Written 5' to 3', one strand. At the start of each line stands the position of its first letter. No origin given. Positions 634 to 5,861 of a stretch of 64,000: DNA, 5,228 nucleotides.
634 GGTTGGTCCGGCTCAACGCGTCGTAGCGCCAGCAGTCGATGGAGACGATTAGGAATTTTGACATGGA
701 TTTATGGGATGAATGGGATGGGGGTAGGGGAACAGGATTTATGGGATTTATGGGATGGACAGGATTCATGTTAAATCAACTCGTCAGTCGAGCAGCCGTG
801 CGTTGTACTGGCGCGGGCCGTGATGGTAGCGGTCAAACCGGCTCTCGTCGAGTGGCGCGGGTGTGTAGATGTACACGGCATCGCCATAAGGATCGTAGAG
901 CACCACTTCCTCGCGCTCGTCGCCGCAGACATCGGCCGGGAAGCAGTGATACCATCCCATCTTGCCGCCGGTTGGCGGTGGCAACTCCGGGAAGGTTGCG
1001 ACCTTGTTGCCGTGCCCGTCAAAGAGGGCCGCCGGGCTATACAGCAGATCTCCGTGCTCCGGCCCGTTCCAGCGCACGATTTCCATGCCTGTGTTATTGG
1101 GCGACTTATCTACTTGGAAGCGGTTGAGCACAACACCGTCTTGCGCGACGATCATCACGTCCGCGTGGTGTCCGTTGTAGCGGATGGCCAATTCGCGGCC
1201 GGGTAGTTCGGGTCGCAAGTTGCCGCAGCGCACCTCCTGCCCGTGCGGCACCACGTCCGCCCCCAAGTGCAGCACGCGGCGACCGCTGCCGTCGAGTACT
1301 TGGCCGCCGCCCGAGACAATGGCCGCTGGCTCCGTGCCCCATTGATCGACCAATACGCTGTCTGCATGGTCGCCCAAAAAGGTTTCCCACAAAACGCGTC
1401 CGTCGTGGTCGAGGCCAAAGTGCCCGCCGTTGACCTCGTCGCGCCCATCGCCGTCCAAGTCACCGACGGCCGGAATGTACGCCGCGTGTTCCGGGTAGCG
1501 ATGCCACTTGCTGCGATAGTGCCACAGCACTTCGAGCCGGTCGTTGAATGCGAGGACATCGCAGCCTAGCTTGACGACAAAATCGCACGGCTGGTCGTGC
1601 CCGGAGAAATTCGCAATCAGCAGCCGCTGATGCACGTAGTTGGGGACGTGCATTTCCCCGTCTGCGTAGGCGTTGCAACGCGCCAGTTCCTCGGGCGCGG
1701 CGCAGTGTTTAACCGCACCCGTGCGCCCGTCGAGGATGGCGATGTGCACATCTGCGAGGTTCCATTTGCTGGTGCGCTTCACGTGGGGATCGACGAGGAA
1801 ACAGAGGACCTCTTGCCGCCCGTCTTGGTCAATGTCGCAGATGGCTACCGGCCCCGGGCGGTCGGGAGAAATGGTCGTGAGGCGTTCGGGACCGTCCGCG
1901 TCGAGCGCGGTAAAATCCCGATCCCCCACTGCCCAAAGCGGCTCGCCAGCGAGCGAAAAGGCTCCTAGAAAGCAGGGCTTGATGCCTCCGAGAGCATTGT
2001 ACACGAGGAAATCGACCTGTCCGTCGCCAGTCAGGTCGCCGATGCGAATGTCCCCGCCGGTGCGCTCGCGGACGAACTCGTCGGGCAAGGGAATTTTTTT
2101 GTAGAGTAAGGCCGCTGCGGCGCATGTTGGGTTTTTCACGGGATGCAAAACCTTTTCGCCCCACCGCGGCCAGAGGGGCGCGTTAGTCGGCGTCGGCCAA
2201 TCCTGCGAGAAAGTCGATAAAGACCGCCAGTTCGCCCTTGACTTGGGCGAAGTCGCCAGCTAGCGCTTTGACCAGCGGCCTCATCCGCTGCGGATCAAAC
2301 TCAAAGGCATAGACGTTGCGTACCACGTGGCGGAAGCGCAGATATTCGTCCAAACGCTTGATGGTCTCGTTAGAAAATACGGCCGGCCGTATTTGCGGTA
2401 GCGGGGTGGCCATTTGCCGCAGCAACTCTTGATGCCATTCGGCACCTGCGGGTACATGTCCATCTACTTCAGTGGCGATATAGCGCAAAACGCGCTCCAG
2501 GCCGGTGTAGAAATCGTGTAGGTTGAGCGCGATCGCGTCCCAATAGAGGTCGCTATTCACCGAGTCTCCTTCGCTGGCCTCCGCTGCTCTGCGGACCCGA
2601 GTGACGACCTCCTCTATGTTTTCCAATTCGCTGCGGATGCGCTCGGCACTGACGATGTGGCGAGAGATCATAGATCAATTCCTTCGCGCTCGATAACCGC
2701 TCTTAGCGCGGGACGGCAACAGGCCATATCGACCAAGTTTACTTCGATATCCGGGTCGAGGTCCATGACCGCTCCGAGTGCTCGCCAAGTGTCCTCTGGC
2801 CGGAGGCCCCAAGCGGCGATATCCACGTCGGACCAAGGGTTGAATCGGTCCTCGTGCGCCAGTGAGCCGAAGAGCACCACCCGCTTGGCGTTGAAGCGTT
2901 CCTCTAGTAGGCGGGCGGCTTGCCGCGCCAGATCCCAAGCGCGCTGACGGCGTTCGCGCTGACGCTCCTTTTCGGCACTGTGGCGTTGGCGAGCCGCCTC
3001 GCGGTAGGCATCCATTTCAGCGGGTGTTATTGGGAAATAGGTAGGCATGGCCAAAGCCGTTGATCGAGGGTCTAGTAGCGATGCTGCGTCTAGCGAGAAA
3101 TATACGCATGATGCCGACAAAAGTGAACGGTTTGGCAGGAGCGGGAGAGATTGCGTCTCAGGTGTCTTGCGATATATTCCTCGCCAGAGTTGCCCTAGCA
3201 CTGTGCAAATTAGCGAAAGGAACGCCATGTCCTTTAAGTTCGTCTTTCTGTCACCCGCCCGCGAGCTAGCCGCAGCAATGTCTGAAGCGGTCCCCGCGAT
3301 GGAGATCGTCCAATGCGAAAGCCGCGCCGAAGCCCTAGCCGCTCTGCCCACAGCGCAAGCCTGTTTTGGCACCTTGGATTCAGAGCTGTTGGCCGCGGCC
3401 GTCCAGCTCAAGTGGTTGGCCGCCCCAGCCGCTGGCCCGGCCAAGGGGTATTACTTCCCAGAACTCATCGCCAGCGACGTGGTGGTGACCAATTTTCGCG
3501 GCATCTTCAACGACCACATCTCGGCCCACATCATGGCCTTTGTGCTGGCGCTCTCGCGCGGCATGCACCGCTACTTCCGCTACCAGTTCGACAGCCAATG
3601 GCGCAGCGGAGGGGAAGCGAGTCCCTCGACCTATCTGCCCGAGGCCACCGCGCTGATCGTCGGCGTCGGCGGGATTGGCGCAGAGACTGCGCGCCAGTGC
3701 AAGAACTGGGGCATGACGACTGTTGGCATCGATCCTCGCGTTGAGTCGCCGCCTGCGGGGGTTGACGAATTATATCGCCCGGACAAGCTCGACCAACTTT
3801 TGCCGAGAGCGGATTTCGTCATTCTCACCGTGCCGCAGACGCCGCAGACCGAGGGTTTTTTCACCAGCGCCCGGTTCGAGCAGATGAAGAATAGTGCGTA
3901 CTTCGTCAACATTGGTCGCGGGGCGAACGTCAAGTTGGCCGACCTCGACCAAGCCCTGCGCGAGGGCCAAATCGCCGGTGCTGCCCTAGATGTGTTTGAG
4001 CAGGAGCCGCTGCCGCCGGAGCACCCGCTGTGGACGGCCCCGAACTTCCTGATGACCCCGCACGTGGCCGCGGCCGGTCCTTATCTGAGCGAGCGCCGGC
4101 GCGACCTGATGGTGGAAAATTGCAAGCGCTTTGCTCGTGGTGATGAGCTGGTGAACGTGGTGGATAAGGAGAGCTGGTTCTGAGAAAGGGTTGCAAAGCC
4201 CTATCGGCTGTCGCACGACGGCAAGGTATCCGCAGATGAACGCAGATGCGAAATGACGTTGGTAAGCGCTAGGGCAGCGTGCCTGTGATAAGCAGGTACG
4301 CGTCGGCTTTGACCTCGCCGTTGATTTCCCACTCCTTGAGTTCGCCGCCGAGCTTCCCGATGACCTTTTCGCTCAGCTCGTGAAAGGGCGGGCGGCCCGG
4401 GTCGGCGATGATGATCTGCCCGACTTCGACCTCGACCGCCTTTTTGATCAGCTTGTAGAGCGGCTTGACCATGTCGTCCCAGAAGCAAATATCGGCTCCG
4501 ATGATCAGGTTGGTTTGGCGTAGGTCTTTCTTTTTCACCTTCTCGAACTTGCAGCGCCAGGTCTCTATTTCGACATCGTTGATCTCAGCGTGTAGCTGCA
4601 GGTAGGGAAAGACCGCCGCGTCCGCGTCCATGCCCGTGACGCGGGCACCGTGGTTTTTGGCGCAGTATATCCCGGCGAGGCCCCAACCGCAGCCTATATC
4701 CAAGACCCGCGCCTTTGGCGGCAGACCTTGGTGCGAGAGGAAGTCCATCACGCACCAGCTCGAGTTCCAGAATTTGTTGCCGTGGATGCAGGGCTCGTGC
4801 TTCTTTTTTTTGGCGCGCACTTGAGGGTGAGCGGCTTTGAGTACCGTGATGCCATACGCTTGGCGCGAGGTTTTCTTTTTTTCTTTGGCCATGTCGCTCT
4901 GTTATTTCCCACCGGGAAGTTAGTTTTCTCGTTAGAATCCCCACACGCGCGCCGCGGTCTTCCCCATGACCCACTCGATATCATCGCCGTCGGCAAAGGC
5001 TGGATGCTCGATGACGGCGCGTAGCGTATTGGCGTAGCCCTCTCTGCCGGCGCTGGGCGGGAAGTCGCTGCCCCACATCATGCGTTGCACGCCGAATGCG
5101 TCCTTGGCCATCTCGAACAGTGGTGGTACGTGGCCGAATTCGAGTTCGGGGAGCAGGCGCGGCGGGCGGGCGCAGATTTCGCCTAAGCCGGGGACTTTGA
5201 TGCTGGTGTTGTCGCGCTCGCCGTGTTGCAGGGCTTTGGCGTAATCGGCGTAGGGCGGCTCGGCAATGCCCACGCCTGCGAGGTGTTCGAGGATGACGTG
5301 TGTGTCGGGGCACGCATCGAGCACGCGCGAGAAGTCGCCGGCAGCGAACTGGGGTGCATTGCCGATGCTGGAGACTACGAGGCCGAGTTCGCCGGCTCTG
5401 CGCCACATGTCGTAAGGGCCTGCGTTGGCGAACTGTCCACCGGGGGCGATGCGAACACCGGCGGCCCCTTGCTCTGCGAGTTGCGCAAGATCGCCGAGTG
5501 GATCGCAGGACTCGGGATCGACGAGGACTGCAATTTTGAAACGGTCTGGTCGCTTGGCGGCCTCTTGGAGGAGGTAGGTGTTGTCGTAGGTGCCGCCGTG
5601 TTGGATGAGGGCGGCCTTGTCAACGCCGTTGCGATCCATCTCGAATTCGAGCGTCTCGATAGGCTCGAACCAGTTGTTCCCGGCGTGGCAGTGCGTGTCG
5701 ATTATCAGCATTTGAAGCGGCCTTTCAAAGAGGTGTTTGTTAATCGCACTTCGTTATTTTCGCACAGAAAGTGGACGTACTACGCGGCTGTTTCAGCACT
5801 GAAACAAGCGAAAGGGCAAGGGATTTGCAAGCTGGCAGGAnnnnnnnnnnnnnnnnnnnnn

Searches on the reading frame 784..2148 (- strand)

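Call 52: search_protein_families(library=pfam, proteins=[window:784-2148:-], max_evalue=0.00001)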
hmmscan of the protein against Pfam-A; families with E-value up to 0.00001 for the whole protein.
window:784-2148:- (454 aa): 3 families
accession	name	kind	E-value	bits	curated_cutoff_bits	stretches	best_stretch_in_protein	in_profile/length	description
PF13517.12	FG-GAP_3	-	7.4e-11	42.9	26.9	0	223-239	43-59/61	FG-GAP-like repeat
PF21348.3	RGL11_C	-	3.2e-10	39.9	27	0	203-267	212-278/490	Rhamnogalacturonan lyase family 11, C-terminal domain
PF01839.29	FG-GAP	-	5.8e-08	32.9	22.1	0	224-239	3-18/37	FG-GAP repeat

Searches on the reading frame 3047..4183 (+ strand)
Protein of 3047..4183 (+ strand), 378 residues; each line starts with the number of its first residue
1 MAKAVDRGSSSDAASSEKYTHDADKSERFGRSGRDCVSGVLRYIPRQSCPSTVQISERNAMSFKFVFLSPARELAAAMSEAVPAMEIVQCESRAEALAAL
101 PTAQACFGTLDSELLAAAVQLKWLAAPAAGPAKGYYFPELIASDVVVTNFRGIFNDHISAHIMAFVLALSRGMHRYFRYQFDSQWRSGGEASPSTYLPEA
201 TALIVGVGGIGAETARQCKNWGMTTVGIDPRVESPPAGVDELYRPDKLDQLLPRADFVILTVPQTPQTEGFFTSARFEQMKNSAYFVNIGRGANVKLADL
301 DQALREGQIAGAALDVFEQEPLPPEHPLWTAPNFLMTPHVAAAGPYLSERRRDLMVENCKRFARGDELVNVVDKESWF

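Call 52: search_protein_families(library=pfam, proteins=[window:3047-4183:+], max_evalue=0.00001)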
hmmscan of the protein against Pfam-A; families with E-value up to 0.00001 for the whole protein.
window:3047-4183:+ (378 aa): 1 family
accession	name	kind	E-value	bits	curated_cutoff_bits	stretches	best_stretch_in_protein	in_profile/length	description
PF02826.25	2-Hacid_dh_C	-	8.3e-52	175.6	25.1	1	163-341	1-178/178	D-isomer specific 2-hydroxyacid dehydrogenase, NAD binding domain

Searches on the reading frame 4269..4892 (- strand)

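Call 52: search_protein_families(library=pfam, proteins=[window:4269-4892:-], max_evalue=0.00001)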
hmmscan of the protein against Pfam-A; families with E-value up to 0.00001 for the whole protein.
window:4269-4892:- (207 aa): 3 families
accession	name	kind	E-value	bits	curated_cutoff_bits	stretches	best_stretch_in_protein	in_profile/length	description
PF10294.15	Methyltransf_16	-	3.3e-08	33.9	21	1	37-163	17-156/174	Lysine methyltransferase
PF13649.12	Methyltransf_25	-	1e-07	32.9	27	1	63-141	1-81/97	Methyltransferase domain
PF05175.20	MTS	-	6.1e-06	26.4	23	0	59-111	31-85/170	Methyltransferase small domain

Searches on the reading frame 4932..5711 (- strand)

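Call 13: search_protein_families(library=pfam, proteins=[window:4932-5711:-], max_evalue=0.01)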
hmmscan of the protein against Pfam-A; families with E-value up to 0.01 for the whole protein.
window:4932-5711:- (259 aa): 1 family
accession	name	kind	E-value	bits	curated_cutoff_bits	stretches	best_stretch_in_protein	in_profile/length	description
PF04909.20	Amidohydro_2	-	5.1e-26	92.5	26.4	1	20-259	42-289/289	Amidohydrolase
